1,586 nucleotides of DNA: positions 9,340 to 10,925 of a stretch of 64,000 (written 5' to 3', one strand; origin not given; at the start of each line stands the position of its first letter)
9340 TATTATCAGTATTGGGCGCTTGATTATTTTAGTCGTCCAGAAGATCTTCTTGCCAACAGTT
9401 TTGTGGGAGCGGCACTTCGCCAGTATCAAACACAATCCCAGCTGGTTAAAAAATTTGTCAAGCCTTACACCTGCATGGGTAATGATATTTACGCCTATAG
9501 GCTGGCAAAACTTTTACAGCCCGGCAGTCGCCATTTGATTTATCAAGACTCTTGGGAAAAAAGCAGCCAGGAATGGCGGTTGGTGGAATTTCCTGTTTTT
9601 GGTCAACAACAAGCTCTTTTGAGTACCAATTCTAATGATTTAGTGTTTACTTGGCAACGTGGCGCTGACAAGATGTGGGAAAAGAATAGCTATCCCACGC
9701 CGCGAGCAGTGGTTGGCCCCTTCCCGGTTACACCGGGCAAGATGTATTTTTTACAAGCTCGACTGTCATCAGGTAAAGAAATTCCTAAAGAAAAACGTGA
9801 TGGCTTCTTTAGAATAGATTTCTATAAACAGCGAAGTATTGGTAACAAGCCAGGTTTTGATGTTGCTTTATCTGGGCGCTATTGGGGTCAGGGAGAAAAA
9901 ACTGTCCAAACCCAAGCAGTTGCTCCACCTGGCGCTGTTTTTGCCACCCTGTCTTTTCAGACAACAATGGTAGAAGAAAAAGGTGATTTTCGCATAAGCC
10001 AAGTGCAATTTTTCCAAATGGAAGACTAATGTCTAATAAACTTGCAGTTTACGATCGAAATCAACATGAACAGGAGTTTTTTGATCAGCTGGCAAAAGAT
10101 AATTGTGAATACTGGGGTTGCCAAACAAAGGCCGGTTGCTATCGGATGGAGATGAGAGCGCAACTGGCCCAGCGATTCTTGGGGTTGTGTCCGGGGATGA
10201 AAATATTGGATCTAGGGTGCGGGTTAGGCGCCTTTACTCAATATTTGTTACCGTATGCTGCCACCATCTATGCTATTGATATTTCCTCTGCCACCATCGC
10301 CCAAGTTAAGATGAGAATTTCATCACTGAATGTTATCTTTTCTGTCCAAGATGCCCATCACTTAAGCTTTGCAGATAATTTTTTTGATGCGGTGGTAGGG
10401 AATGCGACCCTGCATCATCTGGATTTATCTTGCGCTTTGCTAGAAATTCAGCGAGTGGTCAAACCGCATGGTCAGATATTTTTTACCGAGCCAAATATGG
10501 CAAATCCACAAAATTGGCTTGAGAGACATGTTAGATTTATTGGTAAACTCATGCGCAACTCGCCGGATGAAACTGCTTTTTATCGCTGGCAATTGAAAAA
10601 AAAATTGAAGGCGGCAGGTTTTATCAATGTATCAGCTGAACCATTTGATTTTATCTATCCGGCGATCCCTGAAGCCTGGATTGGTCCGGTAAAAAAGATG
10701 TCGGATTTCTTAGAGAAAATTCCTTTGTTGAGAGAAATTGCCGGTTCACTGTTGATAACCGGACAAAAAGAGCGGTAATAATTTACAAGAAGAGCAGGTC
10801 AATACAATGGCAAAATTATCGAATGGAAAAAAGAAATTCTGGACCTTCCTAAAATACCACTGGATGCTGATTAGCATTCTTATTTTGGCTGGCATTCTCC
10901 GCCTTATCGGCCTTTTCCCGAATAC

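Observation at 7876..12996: Paralog pair of PMT/ArnT-like GT-C enzymes with C-terminal CBM-like beta-sandwich domains, separated by a methyltransferase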

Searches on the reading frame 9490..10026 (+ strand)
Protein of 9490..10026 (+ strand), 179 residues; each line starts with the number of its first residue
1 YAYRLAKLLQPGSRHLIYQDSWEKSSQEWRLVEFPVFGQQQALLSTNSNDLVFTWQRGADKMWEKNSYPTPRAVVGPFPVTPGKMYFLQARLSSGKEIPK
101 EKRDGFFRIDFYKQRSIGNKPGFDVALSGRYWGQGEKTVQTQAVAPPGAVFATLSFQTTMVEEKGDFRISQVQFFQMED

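Call 4: search_protein_families(library=pfam, proteins=[window:9490-10026:+], max_evalue=1)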
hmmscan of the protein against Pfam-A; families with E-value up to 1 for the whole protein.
window:9490-10026:+ (179 aa): 0 families

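Call 21: predict_structure(alignment_id=A2)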
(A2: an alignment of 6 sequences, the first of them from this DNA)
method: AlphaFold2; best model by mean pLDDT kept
length: 173 residues; sequences in the alignment: 6
mean_pLDDT: 68.5   pTM: 0.65
mean pLDDT of the five models: 68.5, 65.3, 63.4, 61.3, 59.0
residues with pLDDT >= 90: 18; 70-90: 87; 50-70: 25; < 50: 43
segments of 3 or more residues with pLDDT < 50: 1-43
pLDDT, mean of each block of 10 residues (from residue 1): 34 36 33 33 59 71 75 88 83 73 85 80 77 88 90 76 83 69
secondary structure, 60 per line:
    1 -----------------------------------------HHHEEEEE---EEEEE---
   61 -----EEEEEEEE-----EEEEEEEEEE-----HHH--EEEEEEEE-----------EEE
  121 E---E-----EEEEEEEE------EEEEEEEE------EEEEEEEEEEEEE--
elements in order: E45-49 E53-57 E66-73 E79-88 E99-106 E118-121 E131-138 E145-152 E159-171

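Call 23: search_protein_representatives(alignment_id=A2)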
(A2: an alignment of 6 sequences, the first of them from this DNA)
Query: 6 sequences, 172 profile positions. Proteins with E-value up to 0.001 (for the whole library): 571; up to 1e-10: 162; up to 1e-30: 13. The best 150 are listed.
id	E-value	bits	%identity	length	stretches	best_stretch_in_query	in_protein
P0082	7.0e-65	234.2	-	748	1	4-171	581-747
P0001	5.0e-58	211.9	-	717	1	2-172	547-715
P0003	2.3e-56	206.5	-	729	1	1-171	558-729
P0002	3.3e-55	202.7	-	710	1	1-172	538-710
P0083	1.5e-47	177.8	-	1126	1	4-170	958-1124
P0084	2.2e-47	177.3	-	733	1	2-171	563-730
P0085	8.8e-42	159.0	-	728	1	4-171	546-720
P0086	5.9e-37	143.3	-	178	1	10-169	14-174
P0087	3.8e-36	140.7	-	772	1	4-170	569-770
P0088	8.8e-35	136.2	-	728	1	5-171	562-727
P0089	1.1e-34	135.9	-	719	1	6-170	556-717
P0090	4.2e-33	130.8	-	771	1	5-169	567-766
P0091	3.2e-31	124.6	-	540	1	3-167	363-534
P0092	2.5e-30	121.7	-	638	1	1-171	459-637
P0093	4.6e-30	120.9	-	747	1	3-169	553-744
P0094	4.5e-29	117.7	-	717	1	2-171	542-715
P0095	1.3e-28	116.1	-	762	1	4-170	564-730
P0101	1.4e-24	103.0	-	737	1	3-171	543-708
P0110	4.5e-23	98.1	-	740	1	4-171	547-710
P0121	2.0e-21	92.7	-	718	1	5-171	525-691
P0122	2.3e-21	92.5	-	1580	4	48-155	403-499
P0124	3.3e-21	92.0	-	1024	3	68-171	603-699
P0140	7.0e-19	84.5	-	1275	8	58-154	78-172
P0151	3.4e-17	79.0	-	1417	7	39-166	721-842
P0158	1.1e-16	77.4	-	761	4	63-169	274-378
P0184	8.6e-15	71.2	-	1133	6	54-171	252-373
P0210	3.5e-13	65.9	-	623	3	62-169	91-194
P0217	3.3e-12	62.7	-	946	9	116-170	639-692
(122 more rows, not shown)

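Call 24: search_protein_families(library=pfam, proteins=[P0140, P0122, P0124, P0151, P0158, P0184, P0217, P0210], max_evalue=0.01)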
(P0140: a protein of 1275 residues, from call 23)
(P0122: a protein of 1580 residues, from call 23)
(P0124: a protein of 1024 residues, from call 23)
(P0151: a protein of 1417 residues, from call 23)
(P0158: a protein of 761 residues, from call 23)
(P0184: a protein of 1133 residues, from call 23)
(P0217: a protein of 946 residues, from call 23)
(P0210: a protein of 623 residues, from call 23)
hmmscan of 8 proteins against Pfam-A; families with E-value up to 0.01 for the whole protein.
P0140 (1275 aa): 3 families
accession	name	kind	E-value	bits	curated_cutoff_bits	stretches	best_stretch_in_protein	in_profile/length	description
PF02018.23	CBM_4_9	-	8.1e-30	104.4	25.9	2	215-331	4-132/136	Carbohydrate binding domain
PF03422.21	CBM_6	-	6.9e-07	30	28.9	0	114-183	55-118/125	Carbohydrate binding module (family 6)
PF04862.18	DUF642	-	0.0096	16.1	27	0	56-129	29-107/157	Protein of unknown function (DUF642)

P0122 (1580 aa): 5 families
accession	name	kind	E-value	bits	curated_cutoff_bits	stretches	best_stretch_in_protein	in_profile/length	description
PF02018.23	CBM_4_9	-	2.2e-21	77.1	25.9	4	526-660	3-128/136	Carbohydrate binding domain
PF24807.1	WD40_CDC20-Fz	-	2.1e-08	34.3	200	1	731-885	32-177/292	CDC20/Fizzy WD40 domain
PF13360.13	PQQ_2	-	0.0011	19.1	27.6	0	711-778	29-89/233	Outer membrane protein assembly factor BamB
PF00746.26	Gram_pos_anchor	-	0.0024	18.2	20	1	1539-1579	2-42/43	LPXTG cell wall anchor motif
PF23409.1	Beta-prop_EML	-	0.0061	16.5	88.2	0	750-850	156-253/267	Echinoderm microtubule-associated protein first beta-propeller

P0124 (1024 aa): 4 families
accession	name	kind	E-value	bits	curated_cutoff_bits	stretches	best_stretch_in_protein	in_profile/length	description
PF13539.11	Peptidase_M15_4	-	3.1e-10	40.9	25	1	159-217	5-69/70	D-alanyl-D-alanine carboxypeptidase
PF13517.12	FG-GAP_3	-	2.9e-09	37.8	26.9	3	432-494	1-60/61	FG-GAP-like repeat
PF02018.23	CBM_4_9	-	1.6e-07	32.2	25.9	0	557-682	8-130/136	Carbohydrate binding domain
PF01839.29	FG-GAP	-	0.0012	19.2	22.1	1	479-505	4-35/37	FG-GAP repeat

P0151 (1417 aa): 3 families
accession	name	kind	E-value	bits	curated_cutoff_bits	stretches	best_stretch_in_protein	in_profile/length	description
PF02018.23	CBM_4_9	-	8.9e-26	91.3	25.9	2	551-668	3-129/136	Carbohydrate binding domain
PF25235.1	DUF7850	-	0.00012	23.1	27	0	267-349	69-154/165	Domain of unknown function (DUF7850)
PF00629.30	MAM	-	0.0024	18.2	26.4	0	151-202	102-153/158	MAM domain, meprin/A5/mu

P0158 (761 aa): 3 families
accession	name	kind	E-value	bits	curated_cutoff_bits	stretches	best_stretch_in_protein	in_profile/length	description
PF02018.23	CBM_4_9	-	1.7e-27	96.9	25.9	4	409-540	4-131/136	Carbohydrate binding domain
PF24946.1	Fn3_Dep-1_4th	-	0.0001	22.7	27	0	600-657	32-91/100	Dep-1 fourth Fn3-like domain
PF22637.2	CBM_4_9_1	-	0.00029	21.6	27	0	588-743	20-145/148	BppA domain 1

P0184 (1133 aa): 2 families
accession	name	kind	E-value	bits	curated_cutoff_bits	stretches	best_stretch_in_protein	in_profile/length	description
PF02018.23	CBM_4_9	-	4.6e-17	63.1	25.9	2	402-520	3-131/136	Carbohydrate binding domain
PF00629.30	MAM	-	0.0032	17.8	26.4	0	320-374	101-155/158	MAM domain, meprin/A5/mu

P0217 (946 aa): 2 families
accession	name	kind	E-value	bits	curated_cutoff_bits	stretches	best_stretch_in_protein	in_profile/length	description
PF02018.23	CBM_4_9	-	2.5e-46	157.9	25.9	4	41-156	1-129/136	Carbohydrate binding domain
PF00040.24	fn2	-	0.0041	17.5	22.2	0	214-231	21-38/42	Fibronectin type II domain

P0210 (623 aa): 1 family
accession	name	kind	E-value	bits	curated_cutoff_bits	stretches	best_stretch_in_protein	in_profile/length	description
PF02018.23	CBM_4_9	-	5.1e-23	82.4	25.9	3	207-327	6-119/136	Carbohydrate binding domain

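Call 29: fold_search(model_id=the predicted structure, library=pdb)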
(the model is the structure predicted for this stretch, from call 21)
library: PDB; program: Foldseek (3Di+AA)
matches with E <= 10: 1859; with E <= 0.001: 23
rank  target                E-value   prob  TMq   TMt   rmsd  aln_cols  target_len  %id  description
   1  4d0q                  3.4e-05  1.00  0.41  0.44   4.0       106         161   14  Hyaluronan Binding Module of the Streptococcal Pneumoniae Hyaluronate Lyase (released 2014-08-06)
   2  2w5f_B                9.8e-05  1.00  0.48  0.18   5.8       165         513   10  High resolution crystallographic structure of the Clostridium thermocellum N-terminal endo-1,4-beta-D-xylanase 10B (Xy (released 2010-01-19)
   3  4w8j                  9.8e-05  1.00  0.37  0.08   9.5       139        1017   18  Structure of the full-length insecticidal protein Cry1Ac reveals intriguing details of toxin packaging into in vivo form (released 2014-09-17)
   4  2wys_A                1.2e-04  1.00  0.47  0.18   6.0       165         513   10  High resolution crystallographic structure of the Clostridium thermocellum N-terminal endo-1,4-beta-D-xylanase 10B (Xy (released 2010-08-25)
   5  2zew_A                1.2e-04  1.00  0.41  0.47   7.2       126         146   10  Family 16 Cabohydrate Binding Domain Module 1 (released 2008-03-04)
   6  2w5f_A                2.0e-04  1.00  0.45  0.17   8.3       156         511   11  High resolution crystallographic structure of the Clostridium thermocellum N-terminal endo-1,4-beta-D-xylanase 10B (Xy (released 2010-01-19)
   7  8iq9_B                2.7e-04  1.00  0.46  0.16   5.5       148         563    9  Crystal structure of trimeric K2-2 TSP in complex with tetrasaccharide and octasaccharide (released 2024-02-21)
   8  5w6h_A                2.7e-04  1.00  0.44  0.13   7.1       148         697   12  Crystal structure of Bacteriophage CBA120 tailspike protein 4 enzymatically active domain (TSP4dN, orf213) (released 2018-10-24)
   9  4bj0_A                2.9e-04  1.00  0.43  0.45  10.1       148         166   11  Xyloglucan binding module (CBM4-2 X2-L110F) in complex with branched xyloses (released 2014-04-23)
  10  3oeb_A                3.3e-04  1.00  0.41  0.49   4.4       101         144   12  Crystal structure of the Q121E mutant of C.polysaccharolyticus CBM16-1 bound to mannopentaose (released 2010-08-25)
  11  3oea_A                3.8e-04  1.00  0.42  0.48   4.4       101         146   12  Crystal structure of the Q121E mutants of C.polysaccharolyticus CBM16-1 bound to cellopentaose (released 2010-08-25)
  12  9h9a                  4.0e-04  1.00  0.34  0.06   9.3       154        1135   12  native structure of the full-length pesticidal protein Cry8Ba2, from crystals formed in vivo (form 1) (released 2025-12-03)
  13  2zey_B                4.5e-04  1.00  0.41  0.49   7.5       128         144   11  Family 16 carbohydrate binding module (released 2008-03-04)
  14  2zey_A                5.2e-04  1.00  0.40  0.47   5.2       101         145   14  Family 16 carbohydrate binding module (released 2008-03-04)
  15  2zex_A                5.5e-04  1.00  0.42  0.48   5.0       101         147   12  Family 16 carbohydrate binding module (released 2008-03-04)
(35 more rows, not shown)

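Call 36: search_solved_structures(query=A4, max_evalue=1, show_alignments=2)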
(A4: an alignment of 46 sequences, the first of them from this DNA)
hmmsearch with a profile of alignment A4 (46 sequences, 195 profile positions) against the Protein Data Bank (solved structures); distinct sequences matched with E-value up to 1: 7.
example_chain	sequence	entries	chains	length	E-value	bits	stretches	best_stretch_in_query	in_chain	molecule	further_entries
2w5f_A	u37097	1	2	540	0.00062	22.8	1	114-168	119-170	ENDO-1,4-BETA-XYLANASE Y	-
2wys_A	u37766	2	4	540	0.00062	22.8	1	114-168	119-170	ENDO-1,4-BETA-XYLANASE Y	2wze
4mgq_A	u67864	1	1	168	0.13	15.2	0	53-84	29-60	Glycosyl hydrolase family 10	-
1wcs_A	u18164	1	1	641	0.43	13.5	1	28-92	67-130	SIALIDASE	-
4qpw_A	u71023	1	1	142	0.57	13.1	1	23-84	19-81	glycosyl hydrolase family 10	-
4mgs_A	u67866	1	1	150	0.58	13.1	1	22-84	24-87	Putative glycosyl hydrolase family 10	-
8zdo_v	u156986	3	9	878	0.8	12.6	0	121-166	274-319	Central fiber protein (gp20)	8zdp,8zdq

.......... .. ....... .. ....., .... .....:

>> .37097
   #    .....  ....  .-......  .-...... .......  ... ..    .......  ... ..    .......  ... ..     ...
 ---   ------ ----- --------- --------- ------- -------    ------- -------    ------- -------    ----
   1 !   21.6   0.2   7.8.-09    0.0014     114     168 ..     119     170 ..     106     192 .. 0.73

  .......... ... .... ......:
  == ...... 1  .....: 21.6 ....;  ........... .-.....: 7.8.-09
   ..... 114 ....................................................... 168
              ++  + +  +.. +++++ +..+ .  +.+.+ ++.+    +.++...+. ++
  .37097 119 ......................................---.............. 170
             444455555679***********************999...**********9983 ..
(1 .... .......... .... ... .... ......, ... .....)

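Call 37: search_protein_families(library=pfam, alignment_id=A4, max_evalue=1)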
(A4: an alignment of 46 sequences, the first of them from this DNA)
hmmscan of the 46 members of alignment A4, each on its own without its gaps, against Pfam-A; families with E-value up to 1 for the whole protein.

A. member 1, seq(170 aa): 0 families

B. families by the number of members that match (of 46 scanned): 24 families
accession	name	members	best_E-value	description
PF02018.23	CBM_4_9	12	1.2e-05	Carbohydrate binding domain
PF22637.2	CBM_4_9_1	3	0.037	BppA domain 1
PF00629.30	MAM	1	0.0043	MAM domain, meprin/A5/mu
PF13313.11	DUF4082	1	0.0063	Domain of unknown function (DUF4082)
PF13132.12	DUF3950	1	0.013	Domain of unknown function (DUF3950)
PF18346.7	SH3_15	1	0.024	Mind bomb SH3 repeat domain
PF18412.6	Wza_C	1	0.027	Outer-membrane lipoprotein Wza C-terminal domain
PF21871.1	Gp6_C-III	1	0.027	Baseplate structural protein gp6, C-terminal domain III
PF20098.4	DUF6488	1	0.031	Family of unknown function (DUF6488)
PF22579.2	Cbm74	1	0.061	Carbohydrate binding module-like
PF21340.4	Polysacc_lyase-like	1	0.061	Cip1-like, core domain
PF07943.18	PBP5_C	1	0.069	Penicillin-binding protein 5, C-terminal domain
PF11579.13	DUF3238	1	0.07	Protein of unknown function (DUF3238)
PF19016.5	DUF5745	1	0.073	Domain of unknown function (DUF5745)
PF22537.1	WbmS-like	1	0.076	Polysaccharide deacetylase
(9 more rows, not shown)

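Call 49: find_homologous_proteins(query=A4, max_evalue=0.00001)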
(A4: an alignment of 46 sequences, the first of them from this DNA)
Query A4 (46 sequences) (170 aa, profile of the alignment): 2 proteins with E <= 0.00001 among 1663 candidates.
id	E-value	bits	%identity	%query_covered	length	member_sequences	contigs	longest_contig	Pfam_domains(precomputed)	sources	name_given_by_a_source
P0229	7.3e-27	112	29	39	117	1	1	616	-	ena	-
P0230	4.0e-10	58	26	52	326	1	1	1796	PF00150.25,PF02018.24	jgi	-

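Call 50: list_cluster_members(proteins=[P0084, P0085, P0088, P0089, P0094, P0095, P0101, P0110, P0121, P0083])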
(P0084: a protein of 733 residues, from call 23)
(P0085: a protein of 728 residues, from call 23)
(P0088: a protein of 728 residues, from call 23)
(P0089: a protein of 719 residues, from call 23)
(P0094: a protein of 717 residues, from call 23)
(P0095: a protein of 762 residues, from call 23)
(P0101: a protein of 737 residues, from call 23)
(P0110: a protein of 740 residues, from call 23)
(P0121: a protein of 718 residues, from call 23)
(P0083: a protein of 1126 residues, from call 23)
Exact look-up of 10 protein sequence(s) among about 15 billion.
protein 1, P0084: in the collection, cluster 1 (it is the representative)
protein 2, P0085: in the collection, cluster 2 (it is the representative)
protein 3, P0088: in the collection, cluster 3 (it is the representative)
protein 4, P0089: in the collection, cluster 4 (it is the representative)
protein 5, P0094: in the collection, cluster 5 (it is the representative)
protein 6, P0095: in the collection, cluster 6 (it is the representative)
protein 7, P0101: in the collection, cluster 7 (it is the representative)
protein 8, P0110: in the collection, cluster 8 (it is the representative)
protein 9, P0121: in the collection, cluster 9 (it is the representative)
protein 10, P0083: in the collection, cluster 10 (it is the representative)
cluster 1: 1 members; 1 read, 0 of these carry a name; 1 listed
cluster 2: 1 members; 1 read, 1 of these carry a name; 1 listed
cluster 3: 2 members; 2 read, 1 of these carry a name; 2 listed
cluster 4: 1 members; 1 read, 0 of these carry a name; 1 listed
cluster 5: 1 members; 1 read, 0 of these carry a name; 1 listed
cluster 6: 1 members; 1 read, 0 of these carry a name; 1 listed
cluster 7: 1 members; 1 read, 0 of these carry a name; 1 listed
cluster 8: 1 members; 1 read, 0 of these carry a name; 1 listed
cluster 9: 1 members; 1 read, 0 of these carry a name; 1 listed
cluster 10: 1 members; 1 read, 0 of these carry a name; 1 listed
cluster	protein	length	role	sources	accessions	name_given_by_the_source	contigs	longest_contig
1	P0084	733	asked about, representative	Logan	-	-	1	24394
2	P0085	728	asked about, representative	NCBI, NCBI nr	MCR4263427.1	MAG: glycosyltransferase family 39 protein [Candidatus Roizmanbacteria bacterium] | glycosyltransferase family 39 protein [Candidatus Roizmanbacteria bacterium]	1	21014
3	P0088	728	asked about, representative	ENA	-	-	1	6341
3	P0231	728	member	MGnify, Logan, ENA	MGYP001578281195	CR=1 FL=1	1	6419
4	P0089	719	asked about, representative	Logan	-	-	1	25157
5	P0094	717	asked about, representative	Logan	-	-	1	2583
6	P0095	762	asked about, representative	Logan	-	-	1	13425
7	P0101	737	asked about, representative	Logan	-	-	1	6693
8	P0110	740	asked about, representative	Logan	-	-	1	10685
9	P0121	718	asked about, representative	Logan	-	-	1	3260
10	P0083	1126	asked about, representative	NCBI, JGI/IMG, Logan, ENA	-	-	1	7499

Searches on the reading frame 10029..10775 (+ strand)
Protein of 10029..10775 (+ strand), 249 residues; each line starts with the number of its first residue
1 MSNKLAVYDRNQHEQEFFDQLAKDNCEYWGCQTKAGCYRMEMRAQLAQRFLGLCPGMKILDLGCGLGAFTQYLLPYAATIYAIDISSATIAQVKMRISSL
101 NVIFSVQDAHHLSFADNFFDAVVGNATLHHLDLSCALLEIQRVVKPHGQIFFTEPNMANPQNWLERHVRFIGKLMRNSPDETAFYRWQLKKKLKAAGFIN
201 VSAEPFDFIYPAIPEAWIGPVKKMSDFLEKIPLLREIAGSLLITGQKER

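Call 4: search_protein_families(library=pfam, proteins=[window:10029-10775:+], max_evalue=1)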
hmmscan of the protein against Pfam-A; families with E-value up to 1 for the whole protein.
window:10029-10775:+ (249 aa): 21 families
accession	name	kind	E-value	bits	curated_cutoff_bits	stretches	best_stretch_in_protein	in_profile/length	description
PF08241.18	Methyltransf_11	-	1.4e-22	80.6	21.2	1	60-152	1-95/95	Methyltransferase domain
PF13649.12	Methyltransf_25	-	2.6e-19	70.1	27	1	59-148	1-97/97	Methyltransferase domain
PF13847.12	Methyltransf_31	-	4.2e-17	62.6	27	1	55-163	3-114/145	Methyltransferase domain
PF13489.12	Methyltransf_23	-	4.8e-15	56.1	27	1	46-182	12-148/164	Methyltransferase domain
PF08242.18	Methyltransf_12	-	9e-12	46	30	1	60-149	1-97/98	Methyltransferase domain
PF05401.17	NodS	-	1.1e-08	35.6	24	1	57-163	45-155/201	Nodulation protein S (NodS)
PF01728.25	FtsJ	-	1.5e-08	35.2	24.1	1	47-198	13-161/181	FtsJ-like methyltransferase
PF01209.24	Ubie_methyltran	-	9.7e-08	32.1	20.1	1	50-181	42-187/233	ubiE/COQ5 methyltransferase family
PF02353.26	CMAS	-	1e-06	28.7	27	1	17-132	24-141/273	Mycolic acid cyclopropane synthetase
PF07021.18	MetW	-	2.7e-05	24.3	21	1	54-136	12-93/193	Methionine biosynthesis protein MetW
PF03141.22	Methyltransf_29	-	0.00012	21.2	23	1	58-159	120-224/506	Putative S-adenosyl-L-methionine-dependent methyltransferase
PF05219.18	DREV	-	0.00094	18.8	26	1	57-150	96-184/265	DREV methyltransferase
PF05175.20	MTS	-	0.0012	19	23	1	57-130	33-110/170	Methyltransferase small domain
PF20922.3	Anamorsin_N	-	0.0036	17.5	27.1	1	113-202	46-120/163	Anamorsin, N-terminal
PF03848.20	TehB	-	0.011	15.6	20.4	1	57-132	32-109/193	Tellurite resistance protein TehB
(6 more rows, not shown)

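Call 5: search_protein_families(library=ncbifam, proteins=[window:10029-10775:+], max_evalue=1)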
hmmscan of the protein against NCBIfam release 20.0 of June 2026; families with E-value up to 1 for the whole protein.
window:10029-10775:+ (249 aa): 77 families (the best 25 are shown)
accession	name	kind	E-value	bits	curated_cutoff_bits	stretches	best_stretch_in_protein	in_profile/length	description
TIGR02072.1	BioC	equivalog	6.4e-16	58.9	184.95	1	41-155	18-135/244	malonyl-ACP O-methyltransferase BioC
NF045667.1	MTase_DVU1556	equivalog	1.2e-15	57.5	155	1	49-198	16-160/213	DVU_1556 family methyltransferase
NF001241.0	PRK00216.1-2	equivalog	1.1e-14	54.6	327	1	44-164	40-159/231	demethylmenaquinone methyltransferase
TIGR01934.1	MenG_MenH_UbiE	subfamily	1.6e-12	47.3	158.35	1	55-165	39-153/223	ubiquinone/menaquinone biosynthesis methyltransferase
NF008686.0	PRK11705.1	equivalog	8.5e-12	44.8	400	1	15-130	128-240/383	cyclopropane fatty acyl phospholipid synthase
NF043040.1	corrin_prot_MT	hypoth_equivalog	1.1e-11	44.6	180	1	42-173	30-166/216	corrinoid protein-associated methyltransferase CpaM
NF047649.1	MTase_UXPK_star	exception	1.7e-11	43.6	460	1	53-153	75-182/283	methyltransferase/UXPK-star double selenoprotein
NF045825.1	FAmtase_mtf2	equivalog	5.2e-11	42.2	400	1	56-155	59-161/248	fatty-acid O-methyltransferase Mtf2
NF007610.0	PRK10258.1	equivalog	1.2e-10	41.1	342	1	45-153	29-139/251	malonyl-ACP O-methyltransferase BioC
TIGR02021.1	BchM-ChlM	equivalog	6.4e-10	38.8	158.9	1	42-187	40-184/218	magnesium protoporphyrin IX methyltransferase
NF041536.1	ArsM_DUF2284_UU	exception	1.2e-09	37.1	575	1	55-156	76-184/459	arsenite methyltransferase/DUF2284 domain selenoprotein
NF041650.1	nod_mtase_NodS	equivalog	1.6e-09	37.7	300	1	57-163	40-150/190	nodulation methyltransferase NodS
NF001244.0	PRK00216.1-5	equivalog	1.7e-09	37.3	216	1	53-159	46-160/236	bifunctional demethylmenaquinone methyltransferase/2-methoxy-6-polyprenyl-1,4-benzoquinol methylase UbiE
TIGR01983.1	UbiG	equivalog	2.1e-09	37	102.95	1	55-156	49-155/228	bifunctional 2-polyprenyl-6-hydroxyphenol methylase/3-demethylubiquinol 3-O-methyltransferase UbiG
NF045823.1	PthPhpthDimycoMt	equivalog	4.7e-09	35.8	300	1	56-154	67-168/256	phthiotriol/phenolphthiotriol dimycocerosates methyltransferase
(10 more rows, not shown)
